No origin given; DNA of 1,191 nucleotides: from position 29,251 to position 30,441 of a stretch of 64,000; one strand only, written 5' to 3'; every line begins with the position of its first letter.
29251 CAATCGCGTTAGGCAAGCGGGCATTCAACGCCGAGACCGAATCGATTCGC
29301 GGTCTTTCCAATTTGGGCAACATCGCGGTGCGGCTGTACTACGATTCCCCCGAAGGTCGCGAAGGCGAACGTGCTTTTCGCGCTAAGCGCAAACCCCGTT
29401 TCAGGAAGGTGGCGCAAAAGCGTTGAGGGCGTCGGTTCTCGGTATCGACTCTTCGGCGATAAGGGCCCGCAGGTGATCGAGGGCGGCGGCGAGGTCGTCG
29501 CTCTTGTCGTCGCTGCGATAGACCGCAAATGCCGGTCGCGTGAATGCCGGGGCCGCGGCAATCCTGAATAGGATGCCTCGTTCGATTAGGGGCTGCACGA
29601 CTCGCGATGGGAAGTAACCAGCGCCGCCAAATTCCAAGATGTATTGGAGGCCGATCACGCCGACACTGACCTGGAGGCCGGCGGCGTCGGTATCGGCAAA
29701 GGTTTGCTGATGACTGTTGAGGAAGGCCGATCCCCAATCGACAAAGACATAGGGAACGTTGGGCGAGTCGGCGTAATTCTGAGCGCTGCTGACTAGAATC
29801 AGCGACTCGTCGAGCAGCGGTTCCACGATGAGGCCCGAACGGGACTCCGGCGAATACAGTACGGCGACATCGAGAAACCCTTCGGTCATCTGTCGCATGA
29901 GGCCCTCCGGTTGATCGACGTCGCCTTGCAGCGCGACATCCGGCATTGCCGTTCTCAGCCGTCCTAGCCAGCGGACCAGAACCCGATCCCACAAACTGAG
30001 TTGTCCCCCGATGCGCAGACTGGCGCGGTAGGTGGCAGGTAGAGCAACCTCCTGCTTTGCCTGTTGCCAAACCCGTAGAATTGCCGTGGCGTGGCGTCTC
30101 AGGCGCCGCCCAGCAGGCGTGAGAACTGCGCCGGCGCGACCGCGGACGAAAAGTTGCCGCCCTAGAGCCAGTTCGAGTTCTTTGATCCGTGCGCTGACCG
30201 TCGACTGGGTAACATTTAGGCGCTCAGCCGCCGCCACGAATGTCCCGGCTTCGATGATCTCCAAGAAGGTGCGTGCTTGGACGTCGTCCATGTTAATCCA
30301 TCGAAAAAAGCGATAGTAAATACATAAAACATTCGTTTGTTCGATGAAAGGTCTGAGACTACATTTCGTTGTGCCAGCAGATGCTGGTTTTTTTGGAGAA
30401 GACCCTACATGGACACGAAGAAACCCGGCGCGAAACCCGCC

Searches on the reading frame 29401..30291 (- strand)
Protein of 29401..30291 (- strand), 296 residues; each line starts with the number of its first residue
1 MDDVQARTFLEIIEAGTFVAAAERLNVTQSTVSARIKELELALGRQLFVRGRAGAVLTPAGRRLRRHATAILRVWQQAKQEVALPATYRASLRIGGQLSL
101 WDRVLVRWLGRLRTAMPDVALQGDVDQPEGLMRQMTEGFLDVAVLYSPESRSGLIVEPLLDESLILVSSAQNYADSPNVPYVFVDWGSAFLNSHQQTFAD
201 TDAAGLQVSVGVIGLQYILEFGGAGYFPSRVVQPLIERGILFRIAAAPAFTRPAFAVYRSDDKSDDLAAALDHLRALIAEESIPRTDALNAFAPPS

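Call 5: search_protein_families(library=pfam, proteins=[window:29401-30291:-], max_evalue=0.01)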
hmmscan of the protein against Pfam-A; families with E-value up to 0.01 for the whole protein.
window:29401-30291:- (296 aa): 5 families
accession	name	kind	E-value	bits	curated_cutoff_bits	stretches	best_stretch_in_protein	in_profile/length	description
PF00126.33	HTH_1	-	3e-19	69.1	26.6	1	5-62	3-60/60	Bacterial regulatory helix-turn-helix protein, lysR family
PF03466.25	LysR_substrate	-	1.4e-17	64.2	28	1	89-276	5-206/209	LysR substrate binding domain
PF13412.12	HTH_24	-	0.0019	18.2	21.9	1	22-40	24-42/48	Winged helix-turn-helix DNA-binding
PF13404.12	HTH_AsnC-type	-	0.0041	17.3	27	0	18-40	20-42/42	AsnC-type helix-turn-helix domain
PF12802.13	MarR_2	-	0.007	16.9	27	0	3-40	5-45/61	MarR family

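Call 6: find_related_loci(query=window:29401-30291:-, collection=genome_contigs, flank=3000)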
Query window:29401-30291:- (296 aa) in genome_contigs; peptide patterns used: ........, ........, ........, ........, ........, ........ (x = any residue, [..] = any of these).
110 stretches matched a pattern; 7 encode a relative of the query (tblastn E <= 1e-3); 7 distinct loci.
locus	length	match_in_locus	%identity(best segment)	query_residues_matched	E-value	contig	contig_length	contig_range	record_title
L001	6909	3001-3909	92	1-296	0e+0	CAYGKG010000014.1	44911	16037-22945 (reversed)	MAG TPA_asm: uncultured Alphaproteobacteria bacterium isolate ERP117304_co1_208 genome assembly, contig: NODE_943_length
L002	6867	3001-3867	85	1-289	4e-156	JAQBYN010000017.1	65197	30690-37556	MAG: Proteobacteria bacterium isolate casp150-mb.32 NODE_1068_length_65197_cov_0.109681, whole genome shotgun sequence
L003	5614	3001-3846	78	1-282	8e-146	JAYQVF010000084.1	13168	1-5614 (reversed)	MAG: Alphaproteobacteria bacterium isolate SD9011_COM_concoct_bins.tsv.064 NODE_2535_length_13168_cov_8.344391, whole ge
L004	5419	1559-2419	52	6-295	4e-94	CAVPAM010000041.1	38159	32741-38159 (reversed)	MAG: uncultured Alphaproteobacteria bacterium isolate MFD09964.bin.1.191 genome assembly, contig: contig_71107, whole ge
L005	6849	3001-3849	45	1-282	2e-76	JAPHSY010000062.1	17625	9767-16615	MAG: Magnetovibrio sp. isolate N3S-Bin_6 c_000000454396, whole genome shotgun sequence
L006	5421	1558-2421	52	6-296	1e-93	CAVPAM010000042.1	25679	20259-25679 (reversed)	MAG: uncultured Alphaproteobacteria bacterium isolate MFD09964.bin.1.191 genome assembly, contig: contig_71108, whole ge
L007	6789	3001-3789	34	1-264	3e-43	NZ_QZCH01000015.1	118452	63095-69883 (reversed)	Motilimonas pumila strain PLHSC7-2 contig15, whole genome shotgun sequence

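Call 37: find_homologous_proteins(query=window:29401-30291:-, max_evalue=1e-60)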
Query window:29401-30291:- (296 aa): 1316 proteins with E <= 1e-60 among 8000 candidates; the best 120 are listed.
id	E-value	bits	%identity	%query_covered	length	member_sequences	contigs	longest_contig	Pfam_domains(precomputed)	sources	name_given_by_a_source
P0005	5.4e-187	638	100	100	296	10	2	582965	PF00126.34,PF03466.26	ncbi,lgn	ncbi:MAG: LysR family transcriptional regulator [Alphaproteobacteria bacterium]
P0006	3.9e-155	533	86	98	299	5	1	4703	PF00126.34,PF03466.26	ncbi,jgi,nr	ncbi:MAG: LysR family transcriptional regulator [Alphaproteobacteria bacterium]|nr:LysR family trans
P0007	2.0e-138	479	78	95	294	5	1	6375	PF00126.34,PF03466.26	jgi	jgi:DNA-binding transcriptional LysR family regulator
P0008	3.9e-94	333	56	94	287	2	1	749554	PF00126.34,PF03466.26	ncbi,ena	-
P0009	2.5e-92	327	55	96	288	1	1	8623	PF00126.34,PF03466.26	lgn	-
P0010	8.6e-90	319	54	95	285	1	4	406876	PF00126.34,PF03466.26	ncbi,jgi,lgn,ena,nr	ncbi:MAG TPA: LysR family transcriptional regulator [Alphaproteobacteria bacterium]|nr:LysR family t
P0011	1.0e-89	319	54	95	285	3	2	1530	PF00126.34,PF03466.26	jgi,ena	-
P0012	2.4e-89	318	55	93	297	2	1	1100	PF00126.34,PF03466.26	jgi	-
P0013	8.1e-89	316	54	95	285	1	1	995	PF00126.34,PF03466.26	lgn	-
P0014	8.6e-89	316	54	93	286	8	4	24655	PF00126.34,PF03466.26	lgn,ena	-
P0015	1.3e-88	315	55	94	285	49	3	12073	PF00126.34,PF03466.26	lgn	-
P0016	1.6e-88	315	55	94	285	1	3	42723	PF00126.34,PF03466.26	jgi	jgi:LysR family transcriptional regulator, flagellar master operon regulator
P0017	1.7e-88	315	54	95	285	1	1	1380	PF00126.34,PF03466.26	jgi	jgi:DNA-binding transcriptional LysR family regulator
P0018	4.4e-88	313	53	94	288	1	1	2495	PF00126.34,PF03466.26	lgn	-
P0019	4.7e-88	313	51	100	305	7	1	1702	PF00126.34,PF03466.26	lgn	-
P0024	3.0e-87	311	53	94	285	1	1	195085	PF00126.34,PF03466.26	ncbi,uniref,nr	ncbi:LysR family transcriptional regulator [Magnetospirillum sp. UT-4]|uniref:LysR family transcript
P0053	3.3e-85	304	52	94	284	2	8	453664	PF00126.34,PF03466.26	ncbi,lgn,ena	-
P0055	4.8e-85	303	55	88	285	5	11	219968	PF00126.34,PF03466.26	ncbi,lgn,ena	-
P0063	2.0e-84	301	53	94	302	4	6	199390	PF00126.34,PF03466.26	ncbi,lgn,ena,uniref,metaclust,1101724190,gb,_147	ncbi:HTH-type transcriptional regulator CysL [mine drainage metagenome]|uniref:HTH-type transcriptio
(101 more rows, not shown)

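Call 38: find_encoding_contigs(protein=P0006, flank=1500, max_places=6)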
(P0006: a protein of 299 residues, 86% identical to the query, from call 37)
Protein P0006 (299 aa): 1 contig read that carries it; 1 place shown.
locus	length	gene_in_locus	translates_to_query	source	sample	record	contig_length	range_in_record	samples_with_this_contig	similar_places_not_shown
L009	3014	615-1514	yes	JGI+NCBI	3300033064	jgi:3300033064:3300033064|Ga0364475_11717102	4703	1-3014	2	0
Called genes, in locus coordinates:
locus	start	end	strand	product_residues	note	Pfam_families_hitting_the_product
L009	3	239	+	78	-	PF00291:PALP (weak)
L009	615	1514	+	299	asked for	PF00126:HTH_1, PF03466:LysR_substrate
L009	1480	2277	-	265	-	PF00378:ECH_1, PF16113:ECH_2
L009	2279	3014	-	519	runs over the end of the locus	PF00501:AMP-binding, PF13193:AMP-binding_C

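Call 39: find_encoding_contigs(protein=P0007, flank=1500, max_places=6)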
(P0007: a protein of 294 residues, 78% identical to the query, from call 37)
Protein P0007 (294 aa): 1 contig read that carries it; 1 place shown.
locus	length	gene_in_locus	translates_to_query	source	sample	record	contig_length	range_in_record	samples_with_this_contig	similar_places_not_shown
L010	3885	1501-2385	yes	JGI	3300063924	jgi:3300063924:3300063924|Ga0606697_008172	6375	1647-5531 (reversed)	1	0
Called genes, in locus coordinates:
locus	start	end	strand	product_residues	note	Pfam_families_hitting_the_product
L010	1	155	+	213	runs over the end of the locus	PF00857:Isochorismatase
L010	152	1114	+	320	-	PF00291:PALP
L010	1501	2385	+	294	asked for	PF00126:HTH_1, PF03466:LysR_substrate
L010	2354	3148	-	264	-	PF00378:ECH_1, PF16113:ECH_2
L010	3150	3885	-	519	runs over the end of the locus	PF00501:AMP-binding, PF13193:AMP-binding_C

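Call 40: find_encoding_contigs(protein=P0008, flank=2000, max_places=3)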
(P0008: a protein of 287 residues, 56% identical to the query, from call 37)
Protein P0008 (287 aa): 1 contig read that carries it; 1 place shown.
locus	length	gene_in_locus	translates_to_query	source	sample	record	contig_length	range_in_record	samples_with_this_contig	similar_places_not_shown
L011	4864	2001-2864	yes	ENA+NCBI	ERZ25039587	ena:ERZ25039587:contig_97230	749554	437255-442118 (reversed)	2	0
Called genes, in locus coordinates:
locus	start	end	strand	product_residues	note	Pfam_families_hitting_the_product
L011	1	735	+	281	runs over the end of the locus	PF10030:DUF2272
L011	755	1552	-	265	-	-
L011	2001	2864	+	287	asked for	PF00126:HTH_1, PF03466:LysR_substrate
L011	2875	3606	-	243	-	PF06764:DUF1223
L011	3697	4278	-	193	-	PF00440:TetR_N, PF13977:TetR_C_6, PF16925:TetR_C_13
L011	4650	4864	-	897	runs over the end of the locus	PF00330:Aconitase, PF00694:Aconitase_C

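Call 42: search_protein_families(library=ncbifam, proteins=[window:29401-30291:-], max_evalue=0.00001)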
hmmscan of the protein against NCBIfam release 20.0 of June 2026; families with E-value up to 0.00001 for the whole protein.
window:29401-30291:- (296 aa): 45 families (the best 25 are shown)
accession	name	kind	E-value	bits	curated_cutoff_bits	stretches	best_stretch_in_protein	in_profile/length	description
NF002946.0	PRK03601.1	equivalog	2.2e-37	129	240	1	2-268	2-261/275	HTH-type transcriptional regulator HdfR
NF040786.1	LysR_Sec_metab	equivalog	2.1e-21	76.2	250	1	1-171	1-172/298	selenium metabolism-associated LysR family transcriptional regulator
NF008410.0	PRK11233.1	equivalog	1.8e-20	73.3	309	1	7-176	7-178/305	nitrogen assimilation transcriptional regulator NAC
NF008352.0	PRK11139.1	subfamily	1.2e-18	67.2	288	1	17-171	22-172/305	transcriptional regulator GcvA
TIGR02424.1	TF_pcaQ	equivalog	1.8e-18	66.5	303.8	1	7-170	9-175/300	pca operon transcription factor PcaQ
NF047520.1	trans_act_CidR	equivalog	1.5e-17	63.7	415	1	3-173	3-175/292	cidABC operon transcriptional activator CidR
NF009888.0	PRK13348.1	subfamily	1.7e-17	63.4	297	1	2-158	4-158/302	HTH-type transcriptional regulator ArgP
NF047711.1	PutUtilRegPtrR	equivalog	2.6e-17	62.8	400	1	1-172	1-171/283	putrescine utilization regulator PtrR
NF008416.0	PRK11242.1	equivalog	3.5e-17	62.7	277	1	7-172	7-173/300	transcriptional regulator CynR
TIGR03418.1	chol_sulf_TF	equivalog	9.4e-17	61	324.8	1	7-176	7-172/291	choline sulfate utilization transcriptional regulator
TIGR03298.1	argP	subfamily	1.3e-16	60.6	273.55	1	2-84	2-83/292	ArgP/LysG family DNA-binding transcriptional regulator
NF002964.0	PRK03635.1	subfamily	2.3e-16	59.7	197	1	2-92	4-93/297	ArgP/LysG family DNA-binding transcriptional regulator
NF008722.0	PRK11716.1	equivalog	2.6e-16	59.5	246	1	1-182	1-184/293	HTH-type transcriptional activator IlvY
NF053705.1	TransRegGltCGpos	equivalog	1e-15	57.8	350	1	3-165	3-167/300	glutamate biosynthesis transcriptional regulator GltC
TIGR03339.1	phn_lysR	subfamily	1.8e-15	57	341.1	1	5-171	1-165/279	aminoethylphosphonate catabolism associated LysR family transcriptional regulator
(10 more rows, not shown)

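Call 44: find_encoding_contigs(protein=P0010, flank=1500, max_places=3)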
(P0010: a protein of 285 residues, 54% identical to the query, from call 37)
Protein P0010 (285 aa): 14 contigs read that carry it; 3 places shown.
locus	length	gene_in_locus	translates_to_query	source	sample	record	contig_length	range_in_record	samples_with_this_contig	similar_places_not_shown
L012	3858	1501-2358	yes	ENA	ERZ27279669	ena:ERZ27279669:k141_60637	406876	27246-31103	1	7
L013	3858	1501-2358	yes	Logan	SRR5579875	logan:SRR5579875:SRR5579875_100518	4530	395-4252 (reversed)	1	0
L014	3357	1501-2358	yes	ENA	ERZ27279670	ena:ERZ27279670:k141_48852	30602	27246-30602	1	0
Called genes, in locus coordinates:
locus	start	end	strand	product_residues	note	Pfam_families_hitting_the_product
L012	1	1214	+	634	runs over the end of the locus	PF13589:HATPase_c_3, PF00183:HSP90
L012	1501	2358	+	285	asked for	PF00126:HTH_1, PF03466:LysR_substrate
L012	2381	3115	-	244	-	PF06764:DUF1223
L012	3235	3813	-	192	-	PF00440:TetR_N, PF16859:TetR_C_11 (weak), PF13977:TetR_C_6, PF16925:TetR_C_13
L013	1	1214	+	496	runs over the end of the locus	?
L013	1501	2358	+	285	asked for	PF00126:HTH_1, PF03466:LysR_substrate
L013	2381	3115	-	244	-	PF06764:DUF1223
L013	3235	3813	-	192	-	PF00440:TetR_N, PF16859:TetR_C_11 (weak), PF13977:TetR_C_6, PF16925:TetR_C_13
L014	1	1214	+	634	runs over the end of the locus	PF13589:HATPase_c_3, PF00183:HSP90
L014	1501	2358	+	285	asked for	PF00126:HTH_1, PF03466:LysR_substrate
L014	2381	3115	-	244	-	PF06764:DUF1223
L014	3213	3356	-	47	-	?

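Call 45: find_encoding_contigs(protein=P0024, flank=1500, max_places=2)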
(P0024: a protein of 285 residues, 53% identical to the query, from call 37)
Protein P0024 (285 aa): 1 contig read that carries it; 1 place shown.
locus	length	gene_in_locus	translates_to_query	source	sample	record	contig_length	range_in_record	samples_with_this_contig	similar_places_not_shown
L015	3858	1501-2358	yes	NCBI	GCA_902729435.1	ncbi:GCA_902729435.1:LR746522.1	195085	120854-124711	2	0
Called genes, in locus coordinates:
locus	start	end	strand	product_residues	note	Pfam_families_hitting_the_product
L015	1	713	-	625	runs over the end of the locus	PF02518:HATPase_c (weak), PF13589:HATPase_c_3, PF00183:HSP90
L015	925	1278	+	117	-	PF02482:Ribosomal_S30AE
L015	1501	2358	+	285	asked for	PF00126:HTH_1, PF03466:LysR_substrate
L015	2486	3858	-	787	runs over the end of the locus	PF13779:DUF4175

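Call 46: find_encoding_contigs(protein=P0009, flank=1500, max_places=2)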
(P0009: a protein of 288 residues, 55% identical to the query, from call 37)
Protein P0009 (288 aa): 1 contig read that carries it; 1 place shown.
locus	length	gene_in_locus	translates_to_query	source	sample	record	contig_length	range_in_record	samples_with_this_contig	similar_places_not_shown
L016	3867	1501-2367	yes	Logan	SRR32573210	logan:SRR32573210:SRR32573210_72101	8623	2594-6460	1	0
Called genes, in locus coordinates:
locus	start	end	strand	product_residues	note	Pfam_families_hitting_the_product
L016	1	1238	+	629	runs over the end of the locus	PF02518:HATPase_c (faint), PF13589:HATPase_c_3, PF00183:HSP90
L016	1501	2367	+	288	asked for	PF00126:HTH_1, PF03466:LysR_substrate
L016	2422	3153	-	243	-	PF06764:DUF1223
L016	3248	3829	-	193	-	PF00440:TetR_N, PF16859:TetR_C_11 (weak), PF13977:TetR_C_6, PF16925:TetR_C_13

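Call 51: find_encoding_contigs(protein=P0053, flank=1200, max_places=4)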
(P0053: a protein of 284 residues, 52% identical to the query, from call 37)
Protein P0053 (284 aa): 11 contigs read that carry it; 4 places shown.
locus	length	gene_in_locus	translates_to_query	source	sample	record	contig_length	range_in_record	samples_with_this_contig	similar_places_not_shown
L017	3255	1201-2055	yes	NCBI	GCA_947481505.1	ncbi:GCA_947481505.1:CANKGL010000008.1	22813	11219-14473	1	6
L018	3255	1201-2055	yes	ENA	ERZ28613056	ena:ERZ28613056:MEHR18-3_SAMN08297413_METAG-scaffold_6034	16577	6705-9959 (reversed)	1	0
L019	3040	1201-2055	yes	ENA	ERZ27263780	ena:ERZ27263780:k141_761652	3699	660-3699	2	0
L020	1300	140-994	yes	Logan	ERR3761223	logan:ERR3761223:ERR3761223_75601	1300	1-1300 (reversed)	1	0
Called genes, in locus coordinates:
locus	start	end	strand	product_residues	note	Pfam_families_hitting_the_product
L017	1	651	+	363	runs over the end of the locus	PF00579:tRNA-synt_1b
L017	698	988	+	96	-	-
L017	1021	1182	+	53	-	-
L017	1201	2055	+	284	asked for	PF00126:HTH_1, PF03466:LysR_substrate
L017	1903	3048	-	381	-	PF01384:PHO4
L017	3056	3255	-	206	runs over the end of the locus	PF01865:PhoU_div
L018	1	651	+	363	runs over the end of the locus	PF00579:tRNA-synt_1b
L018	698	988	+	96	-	-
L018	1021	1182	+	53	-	-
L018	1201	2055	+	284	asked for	PF00126:HTH_1, PF03466:LysR_substrate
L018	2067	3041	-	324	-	PF01384:PHO4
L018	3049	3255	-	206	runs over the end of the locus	PF01865:PhoU_div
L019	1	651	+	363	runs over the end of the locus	PF00579:tRNA-synt_1b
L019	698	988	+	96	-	-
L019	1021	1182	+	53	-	-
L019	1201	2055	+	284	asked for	PF00126:HTH_1, PF03466:LysR_substrate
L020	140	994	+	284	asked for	PF00126:HTH_1, PF03466:LysR_substrate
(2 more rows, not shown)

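Call 52: find_encoding_contigs(protein=P0055, flank=1200, max_places=4)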
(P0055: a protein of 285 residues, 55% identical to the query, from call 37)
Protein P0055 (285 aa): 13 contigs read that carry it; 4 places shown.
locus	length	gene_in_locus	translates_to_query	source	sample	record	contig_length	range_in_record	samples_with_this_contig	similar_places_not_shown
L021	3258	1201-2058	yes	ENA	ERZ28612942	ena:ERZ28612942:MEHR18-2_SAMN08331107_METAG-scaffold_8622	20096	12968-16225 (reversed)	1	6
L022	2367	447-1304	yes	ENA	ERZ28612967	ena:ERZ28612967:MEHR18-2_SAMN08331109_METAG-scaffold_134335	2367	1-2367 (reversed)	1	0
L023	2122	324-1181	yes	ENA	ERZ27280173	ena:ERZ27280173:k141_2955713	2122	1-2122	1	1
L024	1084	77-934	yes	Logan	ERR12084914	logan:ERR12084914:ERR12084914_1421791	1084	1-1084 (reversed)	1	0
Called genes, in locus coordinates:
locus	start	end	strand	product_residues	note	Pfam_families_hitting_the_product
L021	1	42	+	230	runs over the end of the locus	PF00528:BPD_transp_1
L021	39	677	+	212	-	PF00005:ABC_tran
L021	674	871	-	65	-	-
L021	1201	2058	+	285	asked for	PF00126:HTH_1, PF03466:LysR_substrate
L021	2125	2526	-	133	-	PF20101:DUF6491 (weak)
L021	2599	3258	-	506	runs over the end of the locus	-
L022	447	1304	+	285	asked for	PF00126:HTH_1, PF03466:LysR_substrate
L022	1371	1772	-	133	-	PF20101:DUF6491 (weak)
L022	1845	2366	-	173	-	?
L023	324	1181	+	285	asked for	PF00126:HTH_1, PF03466:LysR_substrate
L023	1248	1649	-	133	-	PF20101:DUF6491 (weak)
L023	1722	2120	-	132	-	?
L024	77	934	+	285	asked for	PF00126:HTH_1, PF03466:LysR_substrate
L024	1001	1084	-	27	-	?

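Call 53: find_encoding_contigs(protein=P0063, flank=1200, max_places=4)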
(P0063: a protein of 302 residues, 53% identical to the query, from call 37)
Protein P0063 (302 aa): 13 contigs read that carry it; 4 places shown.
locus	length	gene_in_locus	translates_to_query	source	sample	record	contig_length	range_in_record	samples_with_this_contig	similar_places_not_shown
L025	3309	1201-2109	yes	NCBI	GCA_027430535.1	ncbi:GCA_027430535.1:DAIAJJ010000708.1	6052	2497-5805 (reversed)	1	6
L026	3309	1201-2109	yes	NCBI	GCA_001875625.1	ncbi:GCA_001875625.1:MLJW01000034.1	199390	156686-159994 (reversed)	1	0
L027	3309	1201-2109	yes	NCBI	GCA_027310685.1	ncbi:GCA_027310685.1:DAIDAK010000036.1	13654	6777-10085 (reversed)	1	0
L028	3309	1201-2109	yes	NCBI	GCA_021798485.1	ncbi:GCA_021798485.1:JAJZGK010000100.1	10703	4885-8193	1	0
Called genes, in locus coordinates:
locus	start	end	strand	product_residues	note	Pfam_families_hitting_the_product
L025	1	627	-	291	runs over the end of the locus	?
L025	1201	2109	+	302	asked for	PF00126:HTH_1, PF03466:LysR_substrate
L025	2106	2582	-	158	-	PF01451:LMWPc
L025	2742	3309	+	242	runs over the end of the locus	PF02146:SIR2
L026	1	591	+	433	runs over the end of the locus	PF11902:DUF3422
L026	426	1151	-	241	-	-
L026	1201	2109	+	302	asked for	PF00126:HTH_1, PF03466:LysR_substrate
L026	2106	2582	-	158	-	PF01451:LMWPc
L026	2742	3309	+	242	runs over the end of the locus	PF02146:SIR2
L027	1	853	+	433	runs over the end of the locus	PF11902:DUF3422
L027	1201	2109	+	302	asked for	PF00126:HTH_1, PF03466:LysR_substrate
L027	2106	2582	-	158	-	PF01451:LMWPc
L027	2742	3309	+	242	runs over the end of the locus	PF02146:SIR2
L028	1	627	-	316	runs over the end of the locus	PF01548:DEDD_Tnp_IS110, PF02371:Transposase_20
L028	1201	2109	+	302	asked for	PF00126:HTH_1, PF03466:LysR_substrate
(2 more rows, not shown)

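Call 59: find_encoding_contigs(protein=P0005, flank=2500, max_places=4)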
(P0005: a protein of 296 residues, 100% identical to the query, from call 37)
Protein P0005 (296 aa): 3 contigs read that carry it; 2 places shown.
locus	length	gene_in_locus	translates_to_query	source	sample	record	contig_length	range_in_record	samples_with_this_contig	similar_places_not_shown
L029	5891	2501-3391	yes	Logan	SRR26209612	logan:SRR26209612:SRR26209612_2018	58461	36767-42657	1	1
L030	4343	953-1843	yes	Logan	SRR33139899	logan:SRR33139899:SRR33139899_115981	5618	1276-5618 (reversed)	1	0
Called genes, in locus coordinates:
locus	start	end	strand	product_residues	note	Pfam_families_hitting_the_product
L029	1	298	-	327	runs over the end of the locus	PF01636:APH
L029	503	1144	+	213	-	PF00857:Isochorismatase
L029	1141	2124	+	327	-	PF00291:PALP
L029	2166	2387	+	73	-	-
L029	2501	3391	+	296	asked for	PF00126:HTH_1, PF03466:LysR_substrate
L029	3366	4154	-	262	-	PF00378:ECH_1, PF16113:ECH_2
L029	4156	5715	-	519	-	PF00501:AMP-binding, PF13193:AMP-binding_C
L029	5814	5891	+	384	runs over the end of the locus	PF01209:Ubie_methyltran, PF05175:MTS, PF13489:Methyltransf_23, PF13847:Methyltransf_31, PF08241:Methyltransf_11, PF08242:Methyltransf_12, PF13649:Methyltransf_25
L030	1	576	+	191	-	?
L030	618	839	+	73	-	-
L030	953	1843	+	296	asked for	PF00126:HTH_1, PF03466:LysR_substrate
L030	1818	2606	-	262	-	PF00378:ECH_1, PF16113:ECH_2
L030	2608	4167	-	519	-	PF00501:AMP-binding, PF13193:AMP-binding_C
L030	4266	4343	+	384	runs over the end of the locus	PF01209:Ubie_methyltran, PF05175:MTS, PF13489:Methyltransf_23, PF13847:Methyltransf_31, PF08241:Methyltransf_11, PF08242:Methyltransf_12, PF13649:Methyltransf_25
